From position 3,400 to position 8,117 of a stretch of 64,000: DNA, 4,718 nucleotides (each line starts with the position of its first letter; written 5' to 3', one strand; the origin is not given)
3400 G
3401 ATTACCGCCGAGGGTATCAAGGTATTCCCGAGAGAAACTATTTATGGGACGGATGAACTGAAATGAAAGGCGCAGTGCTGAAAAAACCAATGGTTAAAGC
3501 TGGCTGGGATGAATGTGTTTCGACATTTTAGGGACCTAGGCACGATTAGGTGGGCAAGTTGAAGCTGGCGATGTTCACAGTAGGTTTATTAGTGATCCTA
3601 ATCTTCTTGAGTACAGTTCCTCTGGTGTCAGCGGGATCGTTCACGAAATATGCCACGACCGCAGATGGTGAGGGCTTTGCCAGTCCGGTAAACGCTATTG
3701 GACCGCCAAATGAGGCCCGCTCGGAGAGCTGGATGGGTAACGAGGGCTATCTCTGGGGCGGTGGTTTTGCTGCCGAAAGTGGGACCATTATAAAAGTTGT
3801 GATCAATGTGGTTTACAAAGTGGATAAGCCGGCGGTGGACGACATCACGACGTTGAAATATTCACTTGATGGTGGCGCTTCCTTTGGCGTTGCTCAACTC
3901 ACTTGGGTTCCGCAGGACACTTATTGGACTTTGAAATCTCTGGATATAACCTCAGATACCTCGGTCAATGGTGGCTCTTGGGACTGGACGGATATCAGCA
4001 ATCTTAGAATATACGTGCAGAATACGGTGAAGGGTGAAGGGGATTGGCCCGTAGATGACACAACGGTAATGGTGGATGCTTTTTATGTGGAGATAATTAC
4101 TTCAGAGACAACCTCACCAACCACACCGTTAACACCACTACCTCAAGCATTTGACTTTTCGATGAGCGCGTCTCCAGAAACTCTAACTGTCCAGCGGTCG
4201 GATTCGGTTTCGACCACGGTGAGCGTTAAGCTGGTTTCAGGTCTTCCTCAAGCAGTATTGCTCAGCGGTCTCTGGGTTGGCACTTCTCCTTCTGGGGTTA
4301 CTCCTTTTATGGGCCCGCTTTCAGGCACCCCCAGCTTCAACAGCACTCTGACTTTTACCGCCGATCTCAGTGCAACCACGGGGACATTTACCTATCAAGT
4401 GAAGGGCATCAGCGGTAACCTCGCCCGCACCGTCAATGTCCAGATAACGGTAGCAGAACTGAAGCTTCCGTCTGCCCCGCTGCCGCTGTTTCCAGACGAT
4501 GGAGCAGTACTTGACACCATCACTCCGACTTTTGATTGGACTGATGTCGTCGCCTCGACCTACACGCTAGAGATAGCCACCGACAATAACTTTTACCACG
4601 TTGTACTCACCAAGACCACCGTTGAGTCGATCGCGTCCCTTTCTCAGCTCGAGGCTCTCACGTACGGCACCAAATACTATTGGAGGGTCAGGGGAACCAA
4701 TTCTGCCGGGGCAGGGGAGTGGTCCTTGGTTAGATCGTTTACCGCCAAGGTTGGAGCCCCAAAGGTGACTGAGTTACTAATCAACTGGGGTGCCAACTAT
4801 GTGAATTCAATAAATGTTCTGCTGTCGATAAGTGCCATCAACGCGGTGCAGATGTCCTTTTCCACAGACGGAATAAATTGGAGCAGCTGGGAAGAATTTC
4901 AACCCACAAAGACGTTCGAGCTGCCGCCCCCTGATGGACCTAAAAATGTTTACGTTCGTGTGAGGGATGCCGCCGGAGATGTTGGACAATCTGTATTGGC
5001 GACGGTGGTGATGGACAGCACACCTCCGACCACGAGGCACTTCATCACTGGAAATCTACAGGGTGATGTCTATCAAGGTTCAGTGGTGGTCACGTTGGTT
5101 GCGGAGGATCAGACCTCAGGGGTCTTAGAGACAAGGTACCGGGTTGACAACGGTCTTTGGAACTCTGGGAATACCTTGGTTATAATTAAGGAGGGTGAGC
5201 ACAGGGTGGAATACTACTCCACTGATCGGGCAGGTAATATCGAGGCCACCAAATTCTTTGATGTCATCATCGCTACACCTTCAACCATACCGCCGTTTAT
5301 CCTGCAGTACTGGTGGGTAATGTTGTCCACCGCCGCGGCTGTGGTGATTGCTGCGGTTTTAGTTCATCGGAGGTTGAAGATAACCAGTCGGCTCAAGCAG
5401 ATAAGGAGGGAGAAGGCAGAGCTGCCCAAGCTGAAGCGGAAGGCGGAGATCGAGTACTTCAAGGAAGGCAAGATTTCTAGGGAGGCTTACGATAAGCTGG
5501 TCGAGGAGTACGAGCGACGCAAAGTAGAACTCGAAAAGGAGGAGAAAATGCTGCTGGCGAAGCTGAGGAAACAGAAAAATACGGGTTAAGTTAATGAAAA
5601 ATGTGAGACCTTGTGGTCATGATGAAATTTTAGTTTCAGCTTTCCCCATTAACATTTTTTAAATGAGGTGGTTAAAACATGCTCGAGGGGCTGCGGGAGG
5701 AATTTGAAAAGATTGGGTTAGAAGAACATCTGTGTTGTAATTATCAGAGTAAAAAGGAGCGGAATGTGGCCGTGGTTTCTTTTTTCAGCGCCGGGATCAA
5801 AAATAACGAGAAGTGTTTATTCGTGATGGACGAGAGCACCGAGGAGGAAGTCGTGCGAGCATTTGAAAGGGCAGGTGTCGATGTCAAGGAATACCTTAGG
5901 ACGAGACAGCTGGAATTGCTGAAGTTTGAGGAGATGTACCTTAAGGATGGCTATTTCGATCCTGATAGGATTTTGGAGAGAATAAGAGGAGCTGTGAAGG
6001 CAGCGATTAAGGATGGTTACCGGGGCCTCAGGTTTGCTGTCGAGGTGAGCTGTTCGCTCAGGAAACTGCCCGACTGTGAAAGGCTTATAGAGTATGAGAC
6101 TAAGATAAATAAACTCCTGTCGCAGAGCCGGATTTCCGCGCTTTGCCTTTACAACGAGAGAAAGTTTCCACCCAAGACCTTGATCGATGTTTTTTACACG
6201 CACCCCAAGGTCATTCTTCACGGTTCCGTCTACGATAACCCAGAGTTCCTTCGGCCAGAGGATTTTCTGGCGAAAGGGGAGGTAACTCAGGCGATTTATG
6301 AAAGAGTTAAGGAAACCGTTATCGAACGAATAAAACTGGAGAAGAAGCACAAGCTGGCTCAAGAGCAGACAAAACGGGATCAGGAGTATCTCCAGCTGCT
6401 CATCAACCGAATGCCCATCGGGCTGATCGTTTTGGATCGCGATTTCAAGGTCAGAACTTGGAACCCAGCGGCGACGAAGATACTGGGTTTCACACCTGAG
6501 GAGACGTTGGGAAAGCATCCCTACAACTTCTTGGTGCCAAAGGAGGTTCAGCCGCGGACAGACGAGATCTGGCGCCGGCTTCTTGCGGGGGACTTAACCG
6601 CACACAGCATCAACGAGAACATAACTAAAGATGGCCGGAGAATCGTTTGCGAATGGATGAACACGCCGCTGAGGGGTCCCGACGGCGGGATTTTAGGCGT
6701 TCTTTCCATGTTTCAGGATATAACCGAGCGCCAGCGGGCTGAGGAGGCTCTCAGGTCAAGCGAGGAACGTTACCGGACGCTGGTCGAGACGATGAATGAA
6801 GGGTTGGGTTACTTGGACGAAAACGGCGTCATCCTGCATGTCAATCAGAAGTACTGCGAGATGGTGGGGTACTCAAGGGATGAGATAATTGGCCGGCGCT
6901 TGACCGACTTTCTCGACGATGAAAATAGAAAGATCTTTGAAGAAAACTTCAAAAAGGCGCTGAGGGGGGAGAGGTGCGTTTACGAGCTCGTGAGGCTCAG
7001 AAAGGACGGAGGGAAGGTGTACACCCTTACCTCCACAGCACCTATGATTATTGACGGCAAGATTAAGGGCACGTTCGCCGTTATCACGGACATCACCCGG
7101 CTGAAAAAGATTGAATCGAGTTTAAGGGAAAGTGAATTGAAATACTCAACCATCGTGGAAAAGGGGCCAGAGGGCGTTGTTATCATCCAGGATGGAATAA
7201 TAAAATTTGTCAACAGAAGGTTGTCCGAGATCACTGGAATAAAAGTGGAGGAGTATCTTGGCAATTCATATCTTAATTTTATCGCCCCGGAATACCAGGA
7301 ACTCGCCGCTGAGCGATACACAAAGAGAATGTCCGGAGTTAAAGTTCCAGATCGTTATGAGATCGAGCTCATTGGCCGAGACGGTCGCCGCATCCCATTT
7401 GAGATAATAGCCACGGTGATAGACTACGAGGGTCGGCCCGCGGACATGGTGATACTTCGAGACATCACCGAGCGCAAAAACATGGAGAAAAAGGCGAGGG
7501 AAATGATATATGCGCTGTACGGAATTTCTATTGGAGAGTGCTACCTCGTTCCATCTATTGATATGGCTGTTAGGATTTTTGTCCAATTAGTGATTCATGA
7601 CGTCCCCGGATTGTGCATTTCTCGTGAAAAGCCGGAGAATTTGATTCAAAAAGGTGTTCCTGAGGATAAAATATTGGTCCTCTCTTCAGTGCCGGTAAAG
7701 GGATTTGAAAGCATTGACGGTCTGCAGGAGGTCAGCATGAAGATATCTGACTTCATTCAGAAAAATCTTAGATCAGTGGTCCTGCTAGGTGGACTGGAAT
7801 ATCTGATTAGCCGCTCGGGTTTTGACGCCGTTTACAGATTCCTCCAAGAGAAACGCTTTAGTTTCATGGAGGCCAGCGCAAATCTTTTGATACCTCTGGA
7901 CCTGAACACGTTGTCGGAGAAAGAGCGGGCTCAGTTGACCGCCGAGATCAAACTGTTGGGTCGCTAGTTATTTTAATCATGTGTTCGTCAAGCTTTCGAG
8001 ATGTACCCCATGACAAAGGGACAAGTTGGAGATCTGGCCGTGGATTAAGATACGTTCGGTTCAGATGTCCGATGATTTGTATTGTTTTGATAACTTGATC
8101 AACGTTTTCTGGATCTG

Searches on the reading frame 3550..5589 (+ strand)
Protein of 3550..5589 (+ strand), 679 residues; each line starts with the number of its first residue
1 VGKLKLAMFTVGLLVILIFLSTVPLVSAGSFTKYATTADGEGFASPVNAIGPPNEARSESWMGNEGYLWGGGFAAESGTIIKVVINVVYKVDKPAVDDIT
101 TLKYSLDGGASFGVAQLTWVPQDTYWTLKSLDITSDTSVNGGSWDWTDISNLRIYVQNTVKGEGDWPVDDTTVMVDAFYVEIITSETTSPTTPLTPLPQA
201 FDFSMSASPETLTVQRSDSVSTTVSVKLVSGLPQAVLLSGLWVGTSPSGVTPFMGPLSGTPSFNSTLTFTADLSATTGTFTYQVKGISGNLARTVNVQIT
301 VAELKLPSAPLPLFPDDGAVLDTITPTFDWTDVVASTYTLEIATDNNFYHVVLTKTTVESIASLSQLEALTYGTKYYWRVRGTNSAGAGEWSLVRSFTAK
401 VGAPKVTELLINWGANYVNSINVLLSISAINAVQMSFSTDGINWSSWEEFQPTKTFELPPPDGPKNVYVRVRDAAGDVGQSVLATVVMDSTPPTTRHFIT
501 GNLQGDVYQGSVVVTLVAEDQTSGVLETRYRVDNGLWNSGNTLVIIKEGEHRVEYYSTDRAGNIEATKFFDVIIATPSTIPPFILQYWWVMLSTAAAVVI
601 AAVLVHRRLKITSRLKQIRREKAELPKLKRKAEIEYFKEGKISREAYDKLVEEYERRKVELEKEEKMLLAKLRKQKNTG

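Call 11: search_protein_families(library=pfam, proteins=[window:3550-5589:+], max_evalue=0.00001)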
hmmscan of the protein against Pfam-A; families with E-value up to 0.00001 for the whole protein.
window:3550-5589:+ (679 aa): 0 families

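Call 78: search_protein_families(library=ncbifam, proteins=[window:3550-5589:+], max_evalue=0.00001)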
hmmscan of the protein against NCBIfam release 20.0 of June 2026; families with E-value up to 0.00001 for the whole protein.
window:3550-5589:+ (679 aa): 2 families
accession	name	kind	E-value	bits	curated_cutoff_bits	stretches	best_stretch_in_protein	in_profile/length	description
NF047446.1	barrel_OmpL47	domain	2e-16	60.2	40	1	508-573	1-67/68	OmpL47-type beta-barrel domain-containing protein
NF047441.1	Lepto_OmpL47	equivalog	3.7e-06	26.8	250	0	515-575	78-139/336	multi-beta-barrel domain surface protein OmpL47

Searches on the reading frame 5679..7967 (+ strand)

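Call 11: search_protein_families(library=pfam, proteins=[window:5679-7967:+], max_evalue=0.00001)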
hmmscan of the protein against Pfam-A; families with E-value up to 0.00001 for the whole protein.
window:5679-7967:+ (762 aa): 10 families
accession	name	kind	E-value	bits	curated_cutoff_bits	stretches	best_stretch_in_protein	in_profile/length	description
PF08448.16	PAS_4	-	3.1e-46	156.6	23.1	2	243-353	2-110/110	PAS fold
PF13426.13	PAS_9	-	3.7e-46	156.1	27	3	379-473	7-102/103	PAS domain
PF14417.12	MEDS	-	5.7e-46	156.7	29.8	1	17-176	2-161/161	MEDS: MEthanogen/methylotroph, DcmR Sensory domain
PF00989.32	PAS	-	1.2e-44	151.4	22.6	3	237-348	2-113/113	PAS fold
PF08447.18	PAS_3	-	1.1e-26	93.3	25.6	3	386-456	2-74/89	PAS fold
PF13188.13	PAS_8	-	2.7e-23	81.4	21.8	1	363-421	1-59/65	PAS domain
PF05763.18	DUF835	-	3.4e-20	72.6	33.1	1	629-756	7-135/136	Protein of unknown function (DUF835)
PF13596.12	PAS_10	-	1.2e-17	64.9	22.1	1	238-349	1-106/106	PAS domain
PF24820.1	Diguanyl_cycl_sensor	-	1.9e-12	47.6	28.1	0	368-428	1-61/109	Diguanylate cyclase-like sensor domain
PF12860.13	PAS_7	-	9.6e-10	39.1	27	0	242-356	1-115/115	PAS fold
